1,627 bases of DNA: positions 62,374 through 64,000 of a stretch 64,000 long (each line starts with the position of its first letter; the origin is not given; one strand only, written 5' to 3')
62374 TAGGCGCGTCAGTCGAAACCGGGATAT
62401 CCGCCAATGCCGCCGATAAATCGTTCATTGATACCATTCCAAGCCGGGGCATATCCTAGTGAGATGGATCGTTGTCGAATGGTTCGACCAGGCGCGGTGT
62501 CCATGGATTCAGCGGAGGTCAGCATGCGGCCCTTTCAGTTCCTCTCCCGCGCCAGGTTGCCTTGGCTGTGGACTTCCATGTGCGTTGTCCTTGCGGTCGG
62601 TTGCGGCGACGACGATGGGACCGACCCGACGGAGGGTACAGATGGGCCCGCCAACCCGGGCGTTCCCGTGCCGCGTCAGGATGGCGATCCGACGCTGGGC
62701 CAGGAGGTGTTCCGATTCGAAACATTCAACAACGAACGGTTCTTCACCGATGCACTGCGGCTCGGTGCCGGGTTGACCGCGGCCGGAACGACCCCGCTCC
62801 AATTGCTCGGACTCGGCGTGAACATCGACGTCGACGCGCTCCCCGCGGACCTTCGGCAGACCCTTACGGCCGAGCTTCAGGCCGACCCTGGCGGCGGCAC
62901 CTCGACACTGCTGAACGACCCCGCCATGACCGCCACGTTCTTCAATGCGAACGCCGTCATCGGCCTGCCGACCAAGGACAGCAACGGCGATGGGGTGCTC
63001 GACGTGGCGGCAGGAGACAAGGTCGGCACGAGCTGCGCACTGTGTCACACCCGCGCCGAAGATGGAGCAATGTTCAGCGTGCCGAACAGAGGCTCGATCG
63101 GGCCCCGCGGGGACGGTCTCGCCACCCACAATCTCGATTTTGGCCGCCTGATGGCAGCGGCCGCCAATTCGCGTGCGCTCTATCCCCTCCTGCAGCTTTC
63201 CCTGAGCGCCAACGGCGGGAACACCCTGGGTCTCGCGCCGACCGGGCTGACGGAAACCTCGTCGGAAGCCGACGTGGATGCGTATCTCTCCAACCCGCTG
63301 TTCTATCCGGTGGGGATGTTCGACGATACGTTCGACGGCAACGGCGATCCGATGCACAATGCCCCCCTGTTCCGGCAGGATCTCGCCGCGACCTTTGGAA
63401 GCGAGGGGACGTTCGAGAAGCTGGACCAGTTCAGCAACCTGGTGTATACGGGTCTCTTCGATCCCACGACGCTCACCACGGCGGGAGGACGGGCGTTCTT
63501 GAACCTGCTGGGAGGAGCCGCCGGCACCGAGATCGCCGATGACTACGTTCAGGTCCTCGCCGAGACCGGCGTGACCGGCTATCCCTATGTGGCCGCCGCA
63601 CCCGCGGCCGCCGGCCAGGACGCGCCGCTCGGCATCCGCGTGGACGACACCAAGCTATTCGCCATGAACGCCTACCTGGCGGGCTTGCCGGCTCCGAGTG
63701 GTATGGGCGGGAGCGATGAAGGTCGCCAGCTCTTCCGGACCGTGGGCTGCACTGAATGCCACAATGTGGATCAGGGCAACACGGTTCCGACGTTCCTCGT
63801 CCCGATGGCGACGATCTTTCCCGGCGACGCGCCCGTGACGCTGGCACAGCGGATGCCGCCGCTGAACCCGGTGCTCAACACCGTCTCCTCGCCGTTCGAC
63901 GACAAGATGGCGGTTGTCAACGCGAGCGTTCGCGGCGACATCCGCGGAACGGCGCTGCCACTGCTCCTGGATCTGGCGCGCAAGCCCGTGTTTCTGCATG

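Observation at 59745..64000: Tandem paralogs 2 and 3 followed by a di-haem cytochrome c lipoprotein missing from the ORF track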

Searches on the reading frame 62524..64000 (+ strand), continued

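Call 37: search_solved_structures(query=A1, max_evalue=10, show_alignments=4)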
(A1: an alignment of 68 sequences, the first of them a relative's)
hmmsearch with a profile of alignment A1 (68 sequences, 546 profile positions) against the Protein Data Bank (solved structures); distinct sequences matched with E-value up to 10: 8.
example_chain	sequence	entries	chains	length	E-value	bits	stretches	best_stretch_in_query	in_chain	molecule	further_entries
9l08_A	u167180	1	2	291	6.6e-06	28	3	382-441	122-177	Covalently Connected Cytochrome c555 trimer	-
3cp5_A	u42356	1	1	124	0.18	13.4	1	396-433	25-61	Cytochrome c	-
6cuk_A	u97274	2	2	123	0.26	12.9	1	396-431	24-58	Cytochrome c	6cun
3o5c_A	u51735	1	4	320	0.26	12.9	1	403-423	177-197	Cytochrome c551 peroxidase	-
5z25_A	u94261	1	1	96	0.54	11.8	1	380-442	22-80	Cytochrome c552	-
1zzh_A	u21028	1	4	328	0.71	11.4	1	347-422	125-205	cytochrome c peroxidase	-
1raq_A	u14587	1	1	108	0.77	11.3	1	401-427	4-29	REP A2 ISO-1-CYTOCHROME C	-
8ed4_I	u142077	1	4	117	1.7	10.2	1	164-205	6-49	C-type cytochrome c552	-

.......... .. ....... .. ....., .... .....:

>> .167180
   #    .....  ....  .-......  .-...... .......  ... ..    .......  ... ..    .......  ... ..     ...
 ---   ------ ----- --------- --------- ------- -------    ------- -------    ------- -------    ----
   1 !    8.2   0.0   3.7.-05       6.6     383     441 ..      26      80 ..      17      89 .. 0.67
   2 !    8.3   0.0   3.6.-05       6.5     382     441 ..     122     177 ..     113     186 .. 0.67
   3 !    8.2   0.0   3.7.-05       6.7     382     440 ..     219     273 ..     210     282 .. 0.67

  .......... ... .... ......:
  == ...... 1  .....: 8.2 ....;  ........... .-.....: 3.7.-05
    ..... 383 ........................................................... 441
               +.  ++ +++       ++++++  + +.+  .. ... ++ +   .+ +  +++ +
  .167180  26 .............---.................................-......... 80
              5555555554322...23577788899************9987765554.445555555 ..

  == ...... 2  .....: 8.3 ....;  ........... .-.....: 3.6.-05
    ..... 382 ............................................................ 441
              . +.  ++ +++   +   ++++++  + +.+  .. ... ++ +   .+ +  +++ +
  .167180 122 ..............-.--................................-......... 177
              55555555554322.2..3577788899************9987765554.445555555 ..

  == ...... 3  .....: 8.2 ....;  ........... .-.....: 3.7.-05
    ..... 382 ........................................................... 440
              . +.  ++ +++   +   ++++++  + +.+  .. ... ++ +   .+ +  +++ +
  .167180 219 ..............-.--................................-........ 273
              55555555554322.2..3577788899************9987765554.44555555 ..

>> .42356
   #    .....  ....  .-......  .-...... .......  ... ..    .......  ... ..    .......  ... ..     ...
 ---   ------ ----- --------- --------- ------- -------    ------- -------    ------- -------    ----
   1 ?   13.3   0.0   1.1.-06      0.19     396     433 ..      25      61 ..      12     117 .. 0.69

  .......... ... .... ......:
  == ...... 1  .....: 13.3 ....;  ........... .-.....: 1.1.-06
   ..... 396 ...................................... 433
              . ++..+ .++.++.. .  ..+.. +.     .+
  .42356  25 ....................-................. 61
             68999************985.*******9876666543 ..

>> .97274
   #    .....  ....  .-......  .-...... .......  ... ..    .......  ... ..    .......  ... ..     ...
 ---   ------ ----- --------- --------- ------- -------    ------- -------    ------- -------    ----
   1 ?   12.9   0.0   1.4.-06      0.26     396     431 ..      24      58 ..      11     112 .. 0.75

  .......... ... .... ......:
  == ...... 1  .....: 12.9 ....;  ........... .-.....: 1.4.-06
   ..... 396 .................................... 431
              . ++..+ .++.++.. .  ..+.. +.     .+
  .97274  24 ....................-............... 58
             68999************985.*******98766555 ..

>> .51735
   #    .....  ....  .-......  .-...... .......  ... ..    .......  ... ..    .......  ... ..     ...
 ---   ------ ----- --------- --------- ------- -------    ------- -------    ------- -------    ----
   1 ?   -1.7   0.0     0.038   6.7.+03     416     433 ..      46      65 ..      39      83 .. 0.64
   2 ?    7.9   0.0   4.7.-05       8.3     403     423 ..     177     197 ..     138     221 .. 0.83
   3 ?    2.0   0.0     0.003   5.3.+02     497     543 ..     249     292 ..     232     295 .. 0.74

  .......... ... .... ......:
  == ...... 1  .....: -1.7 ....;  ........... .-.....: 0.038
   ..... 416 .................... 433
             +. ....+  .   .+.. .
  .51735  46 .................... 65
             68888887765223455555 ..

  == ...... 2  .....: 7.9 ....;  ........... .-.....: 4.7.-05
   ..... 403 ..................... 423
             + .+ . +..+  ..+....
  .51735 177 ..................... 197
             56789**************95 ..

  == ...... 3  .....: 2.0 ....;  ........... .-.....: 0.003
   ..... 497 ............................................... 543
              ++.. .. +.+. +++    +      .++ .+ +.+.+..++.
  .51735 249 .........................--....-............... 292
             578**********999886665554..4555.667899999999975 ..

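Call 70: search_protein_families(library=ncbifam, proteins=[L004:4467-5189:+, L004:5218-6708:+, L001:8633-9289:+, L001:18406-20712:+, L001:11875-12405:+], max_evalue=0.00001)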
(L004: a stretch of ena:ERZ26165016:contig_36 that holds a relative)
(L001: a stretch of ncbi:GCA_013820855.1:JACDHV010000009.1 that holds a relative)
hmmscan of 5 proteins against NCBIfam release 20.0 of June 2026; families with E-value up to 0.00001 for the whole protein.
L004:4467-5189:+ (240 aa): 94 families (the best 25 are shown)
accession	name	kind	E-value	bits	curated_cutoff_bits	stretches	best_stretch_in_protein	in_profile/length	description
NF040534.1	resp_reg_YycF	equivalog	1.2e-68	230.8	340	1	4-231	2-228/231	response regulator YycF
NF040689.1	MtrAB_MtrA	equivalog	6e-68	228.5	300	1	5-229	1-217/219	MtrAB system response regulator MtrA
NF007005.1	PRK09468.1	equivalog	2.1e-66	223.7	331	1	3-231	4-232/237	osmolarity response regulator transcription factor OmpR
NF033117.2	vanR_ACDEGLN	exception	2.2e-64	217.1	350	1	5-229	1-224/226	VanR-ABDEGLN family response regulator transcription factor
TIGR02154.1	PhoB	equivalog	4.9e-64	215.7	296.2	1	1-230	1-225/226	phosphate regulon transcriptional regulator PhoB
NF033120.0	vanR_FM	exception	3e-63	213.6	460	1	4-231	5-230/231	vancomycin resistance response regulator transcription factor, VanR-F/VanR-M family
NF045944.1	ResRegRpaBCyano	equivalog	2.6e-62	210.2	330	1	6-230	1-227/229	response regulator transcription factor RpaB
NF008296.0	PRK11083.1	equivalog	1.6e-61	207.6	273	1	2-231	3-226/228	two-component system response regulator CreB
NF041209.1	resp_regPieR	equivalog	2e-61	207.6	450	1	5-234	3-231/231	two component system response regulator PieR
NF053854.1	RespRegPhoBBctds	equivalog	1.5e-59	201.1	270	1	5-230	1-224/225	two-component system response regulator PhoB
NF041733.1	resp_reg_CseB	equivalog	2e-59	200.7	350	1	4-230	2-226/228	two-component system response regulator CseB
TIGR01387.1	cztR_silR_copR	subfamily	8.4e-55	185.8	279.2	1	5-230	1-218/218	heavy metal response regulator transcription factor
NF007982.1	PRK10710.1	equivalog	2.2e-54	184.5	380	1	3-233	8-229/235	envelope stress response regulator BaeR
NF000401.1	vanR-A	exception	1.7e-53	181.4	500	1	1-230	1-229/231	vancomycin resistance response regulator transcription factor VanR-A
NF041734.1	resp_reg_RppA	equivalog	4.1e-52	176.8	250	1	5-231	3-228/229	two-component system response regulator RppA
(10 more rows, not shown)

L004:5218-6708:+ (496 aa): 77 families (the best 25 are shown)
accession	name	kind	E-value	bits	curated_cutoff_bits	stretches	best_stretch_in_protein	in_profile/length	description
NF033092.0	HK_WalK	equivalog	1.8e-65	221.7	725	2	260-489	364-594/594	cell wall metabolism sensor histidine kinase WalK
NF046044.1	PnpS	equivalog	1.3e-61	208.7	400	1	252-488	154-390/390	two-component system histidine kinase PnpS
TIGR02966.1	phoR_proteo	equivalog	1.9e-60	204.7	334.2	1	242-486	88-332/333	phosphate regulon sensor histidine kinase PhoR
TIGR01386.1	cztS_silS_copS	subfamily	7.7e-51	173.5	292.55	1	8-488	7-457/457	heavy metal sensor histidine kinase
NF045911.1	TCSHisKinNblS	equivalog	4.8e-50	170.5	1000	1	268-488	388-619/621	two-component system sensor histidine kinase NblS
NF033091.0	HK_VanS_ACDEFG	equivalog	4.6e-49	167.1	400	1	198-488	5-293/293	vancomycin resistance histidine kinase VanS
NF041735.1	hist_kin_RppB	equivalog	9.4e-48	163.1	400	1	269-488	217-438/438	two-component system sensor histidine kinase RppB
NF040691.1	MtrAB_MtrB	equivalog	9e-46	156.9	450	1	188-492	189-495/507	MtrAB system histidine kinase MtrB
NF008312.0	PRK11100.1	equivalog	1.5e-44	152.7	356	1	74-487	82-472/477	two-component system sensor histidine kinase CreC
NF006800.0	PRK09303.1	equivalog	6.7e-44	150.4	342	1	206-491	89-379/383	histidine kinase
NF012163.2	BaeS_SmeS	equivalog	1e-40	140.1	500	1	194-475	173-443/457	sensor histidine kinase efflux regulator BaeS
NF008468.0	PRK11360.1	equivalog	7.4e-40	136.9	646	1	270-494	398-613/616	two-component system sensor histidine kinase AtoS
NF007007.0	PRK09470.1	equivalog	1.1e-39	136.6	486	1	4-491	10-461/463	envelope stress sensor histidine kinase CpxA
NF041832.1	near_NosP_CTERM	subfamily_domain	1.2e-39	136.5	400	1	263-493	2-229/370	NahK/ErcS family hybrid sensor histidine kinase/response regulator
NF008235.0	PRK11006.1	equivalog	8.5e-39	133.6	390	1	245-488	181-422/431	phosphate regulon sensor histidine kinase PhoR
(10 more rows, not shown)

L001:8633-9289:+ (218 aa): 0 families

L001:18406-20712:+ (768 aa): 1 family
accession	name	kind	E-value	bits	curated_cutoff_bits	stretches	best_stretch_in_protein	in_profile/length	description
TIGR04514.1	GWxTD_dom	domain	2.3e-07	31.3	28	1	305-417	5-104/105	GWxTD domain-containing protein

L001:11875-12405:+ (176 aa): 1 family
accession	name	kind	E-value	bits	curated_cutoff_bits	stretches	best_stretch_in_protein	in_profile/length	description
NF040476.1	chlor_memb_RclC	equivalog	5.8e-24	85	275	2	23-67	17-61/190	reactive chlorine resistance membrane protein RclC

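Call 71: search_protein_families(library=pfam, proteins=[L001:8633-9289:+, L001:9521-9775:+, L001:17938-18354:+, L001:18406-20712:+, L001:13757-14470:+, L004:7562-7831:+], max_evalue=0.01)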
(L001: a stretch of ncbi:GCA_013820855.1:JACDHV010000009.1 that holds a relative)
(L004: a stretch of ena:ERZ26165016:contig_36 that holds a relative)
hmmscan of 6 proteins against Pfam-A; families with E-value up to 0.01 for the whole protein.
L001:8633-9289:+ (218 aa): 0 families

L001:9521-9775:+ (84 aa): 1 family
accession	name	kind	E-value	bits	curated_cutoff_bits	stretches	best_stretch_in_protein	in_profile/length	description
PF07681.17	DoxX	-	0.00034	21.6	23.6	1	1-38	47-84/85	DoxX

L001:17938-18354:+ (138 aa): 0 families

L001:18406-20712:+ (768 aa): 1 family
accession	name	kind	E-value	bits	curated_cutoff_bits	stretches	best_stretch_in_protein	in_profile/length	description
PF13432.12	TPR_16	-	0.0012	19.7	32.7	1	236-296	2-62/65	Tetratricopeptide repeat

L001:13757-14470:+ (237 aa): 1 family
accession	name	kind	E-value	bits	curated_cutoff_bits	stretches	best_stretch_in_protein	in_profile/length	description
PF00497.25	SBP_bac_3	-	0.0044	17.2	26.4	1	14-208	25-126/132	Bacterial extracellular solute-binding proteins, family 3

L004:7562-7831:+ (89 aa): 0 families

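Call 81: search_solved_structures(query=A3, max_evalue=10, show_alignments=5)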
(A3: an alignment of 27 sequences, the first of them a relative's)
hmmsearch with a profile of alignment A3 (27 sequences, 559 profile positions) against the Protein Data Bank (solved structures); distinct sequences matched with E-value up to 10: 150 (the best 60 are shown).
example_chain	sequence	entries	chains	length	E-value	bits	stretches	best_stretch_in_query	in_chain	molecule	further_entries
9l08_A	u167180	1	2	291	2e-10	42.8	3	388-456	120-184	Covalently Connected Cytochrome c555 trimer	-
6xkx_p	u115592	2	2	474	1e-07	33.9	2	404-441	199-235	Cbb3-type cytochrome c oxidase subunit CcoP,Cytochrome c-type cyt cy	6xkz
3o5c_A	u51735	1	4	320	6e-05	24.7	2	411-431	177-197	Cytochrome c551 peroxidase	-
6xkw_p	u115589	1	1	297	6.4e-05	24.6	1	404-443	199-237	Cbb3-type cytochrome c oxidase subunit CcoP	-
2c1u_A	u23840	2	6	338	0.00046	21.8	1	339-430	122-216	DI-HAEM CYTOCHROME C PEROXIDASE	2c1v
3cp5_A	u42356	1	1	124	0.00055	21.5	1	405-471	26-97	Cytochrome c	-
6cuk_A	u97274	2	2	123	0.00058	21.4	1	405-470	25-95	Cytochrome c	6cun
8smr_G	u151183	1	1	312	0.00059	21.4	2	385-432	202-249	Cbb3-type cytochrome c oxidase subunit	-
6hwh_M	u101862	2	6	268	0.00078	21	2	405-432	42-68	Cytochrome bc1 complex cytochrome c subunit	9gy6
8ovc_O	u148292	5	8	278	0.00086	20.9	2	405-432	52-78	Cytochrome bc1 complex cytochrome c subunit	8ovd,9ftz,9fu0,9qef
6adq_C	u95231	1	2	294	0.001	20.7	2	405-432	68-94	Cytochrome bc1 complex cytochrome c subunit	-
9wcx_U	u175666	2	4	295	0.0021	19.6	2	403-433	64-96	Cytochrome bc1 complex cytochrome c subunit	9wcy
6e1c_A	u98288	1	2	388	0.0026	19.3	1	493-520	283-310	Di-heme enzyme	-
7q21_C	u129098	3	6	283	0.0032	19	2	409-431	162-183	Cytochrome bc1 complex cytochrome c subunit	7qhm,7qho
7rh5_O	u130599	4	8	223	0.0036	18.8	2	412-431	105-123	Cytochrome bc1 complex cytochrome c subunit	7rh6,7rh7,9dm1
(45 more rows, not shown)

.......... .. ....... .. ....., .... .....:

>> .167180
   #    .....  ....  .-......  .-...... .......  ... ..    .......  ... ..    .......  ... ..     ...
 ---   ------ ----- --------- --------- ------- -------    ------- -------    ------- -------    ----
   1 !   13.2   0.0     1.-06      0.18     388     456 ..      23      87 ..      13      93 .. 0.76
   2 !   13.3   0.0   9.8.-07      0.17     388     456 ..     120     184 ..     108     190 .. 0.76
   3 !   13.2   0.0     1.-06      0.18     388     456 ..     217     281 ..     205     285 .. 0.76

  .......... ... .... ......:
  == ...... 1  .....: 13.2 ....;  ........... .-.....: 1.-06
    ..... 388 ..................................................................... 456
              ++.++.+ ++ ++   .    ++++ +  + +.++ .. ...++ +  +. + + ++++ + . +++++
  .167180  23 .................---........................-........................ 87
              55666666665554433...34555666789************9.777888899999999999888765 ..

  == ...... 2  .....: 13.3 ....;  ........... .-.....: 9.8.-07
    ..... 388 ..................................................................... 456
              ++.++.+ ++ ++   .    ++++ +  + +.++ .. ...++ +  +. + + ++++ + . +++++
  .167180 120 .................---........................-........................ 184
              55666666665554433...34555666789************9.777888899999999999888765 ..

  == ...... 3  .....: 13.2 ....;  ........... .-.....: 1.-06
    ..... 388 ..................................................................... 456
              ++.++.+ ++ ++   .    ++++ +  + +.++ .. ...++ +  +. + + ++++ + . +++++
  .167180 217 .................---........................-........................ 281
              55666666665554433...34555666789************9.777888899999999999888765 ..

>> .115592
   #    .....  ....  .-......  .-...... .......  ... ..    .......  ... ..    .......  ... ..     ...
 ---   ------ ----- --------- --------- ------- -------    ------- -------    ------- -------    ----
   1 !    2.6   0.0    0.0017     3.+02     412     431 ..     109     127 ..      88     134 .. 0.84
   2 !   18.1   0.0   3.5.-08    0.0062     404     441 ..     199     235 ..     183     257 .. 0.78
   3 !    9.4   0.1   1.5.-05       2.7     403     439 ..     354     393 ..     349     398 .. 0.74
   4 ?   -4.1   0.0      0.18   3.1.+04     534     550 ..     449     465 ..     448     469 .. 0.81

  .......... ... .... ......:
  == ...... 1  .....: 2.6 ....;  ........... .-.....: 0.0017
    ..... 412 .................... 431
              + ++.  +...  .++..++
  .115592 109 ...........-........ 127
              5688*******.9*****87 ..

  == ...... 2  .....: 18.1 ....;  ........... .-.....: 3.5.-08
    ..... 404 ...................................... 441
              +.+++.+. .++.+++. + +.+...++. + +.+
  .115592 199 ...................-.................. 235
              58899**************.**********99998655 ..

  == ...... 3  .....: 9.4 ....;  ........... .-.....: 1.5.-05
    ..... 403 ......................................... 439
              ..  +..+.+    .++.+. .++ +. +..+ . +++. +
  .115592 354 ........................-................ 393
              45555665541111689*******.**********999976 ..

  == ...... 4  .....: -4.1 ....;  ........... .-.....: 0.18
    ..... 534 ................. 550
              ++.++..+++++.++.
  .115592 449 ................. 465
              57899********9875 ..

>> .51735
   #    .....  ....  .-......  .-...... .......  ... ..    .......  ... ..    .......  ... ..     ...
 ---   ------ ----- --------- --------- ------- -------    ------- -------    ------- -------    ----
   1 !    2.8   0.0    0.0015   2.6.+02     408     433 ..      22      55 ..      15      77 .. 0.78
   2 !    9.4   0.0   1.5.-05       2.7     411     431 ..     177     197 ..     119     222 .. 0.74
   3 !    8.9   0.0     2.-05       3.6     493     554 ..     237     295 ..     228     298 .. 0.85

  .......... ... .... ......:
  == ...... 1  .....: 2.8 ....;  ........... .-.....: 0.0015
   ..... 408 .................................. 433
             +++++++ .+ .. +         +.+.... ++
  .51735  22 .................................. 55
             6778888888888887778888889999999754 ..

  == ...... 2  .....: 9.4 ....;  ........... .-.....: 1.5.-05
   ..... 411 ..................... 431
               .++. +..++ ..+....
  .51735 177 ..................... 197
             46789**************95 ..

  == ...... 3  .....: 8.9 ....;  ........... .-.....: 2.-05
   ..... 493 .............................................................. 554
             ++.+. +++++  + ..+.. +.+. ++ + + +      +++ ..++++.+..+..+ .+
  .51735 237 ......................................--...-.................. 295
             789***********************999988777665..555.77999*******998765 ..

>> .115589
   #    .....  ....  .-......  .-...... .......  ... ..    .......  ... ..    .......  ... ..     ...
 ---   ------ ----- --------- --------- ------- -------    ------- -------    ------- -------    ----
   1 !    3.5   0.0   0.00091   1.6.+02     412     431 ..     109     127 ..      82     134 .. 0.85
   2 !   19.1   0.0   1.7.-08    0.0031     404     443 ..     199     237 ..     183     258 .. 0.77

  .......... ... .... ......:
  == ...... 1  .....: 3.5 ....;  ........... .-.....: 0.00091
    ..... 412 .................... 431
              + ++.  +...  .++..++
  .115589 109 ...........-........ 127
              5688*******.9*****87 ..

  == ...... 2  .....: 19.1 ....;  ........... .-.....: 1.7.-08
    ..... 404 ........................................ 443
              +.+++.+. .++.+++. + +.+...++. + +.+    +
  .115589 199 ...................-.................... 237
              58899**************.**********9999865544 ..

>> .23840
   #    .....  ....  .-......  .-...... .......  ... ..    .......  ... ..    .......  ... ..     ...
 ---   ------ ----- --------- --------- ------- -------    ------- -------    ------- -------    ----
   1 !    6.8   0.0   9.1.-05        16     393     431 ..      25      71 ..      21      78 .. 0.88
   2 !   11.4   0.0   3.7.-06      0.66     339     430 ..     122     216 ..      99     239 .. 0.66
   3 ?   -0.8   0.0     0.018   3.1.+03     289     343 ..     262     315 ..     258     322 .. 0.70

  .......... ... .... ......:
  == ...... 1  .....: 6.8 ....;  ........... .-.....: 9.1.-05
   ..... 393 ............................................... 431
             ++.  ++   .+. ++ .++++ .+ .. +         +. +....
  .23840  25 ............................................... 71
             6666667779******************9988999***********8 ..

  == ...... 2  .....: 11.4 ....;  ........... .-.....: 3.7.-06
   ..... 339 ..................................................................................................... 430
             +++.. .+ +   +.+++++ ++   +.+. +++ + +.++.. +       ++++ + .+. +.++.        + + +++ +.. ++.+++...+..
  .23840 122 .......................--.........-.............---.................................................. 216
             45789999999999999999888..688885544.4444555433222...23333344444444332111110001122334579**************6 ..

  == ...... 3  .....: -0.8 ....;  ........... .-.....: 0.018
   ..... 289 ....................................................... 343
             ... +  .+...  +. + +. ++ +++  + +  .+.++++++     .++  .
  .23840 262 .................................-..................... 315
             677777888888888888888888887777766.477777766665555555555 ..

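Call 87: search_protein_families(library=ncbifam, proteins=[L004:7562-7831:+, L001:4429-5706:+], max_evalue=0.001)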
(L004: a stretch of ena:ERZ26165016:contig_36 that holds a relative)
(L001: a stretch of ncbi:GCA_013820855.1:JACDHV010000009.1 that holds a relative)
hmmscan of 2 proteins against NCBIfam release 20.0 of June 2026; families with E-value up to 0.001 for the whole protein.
L004:7562-7831:+ (89 aa): 0 families

L001:4429-5706:+ (425 aa): 2 families
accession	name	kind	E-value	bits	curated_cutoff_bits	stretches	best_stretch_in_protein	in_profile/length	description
NF050136.1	PGL_lacton_Staph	exception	2.1e-12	46.7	500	1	230-410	148-328/341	6-phosphogluconolactonase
NF008258.1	PRK11028.1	equivalog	3.4e-08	33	370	0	228-287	232-291/330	6-phosphogluconolactonase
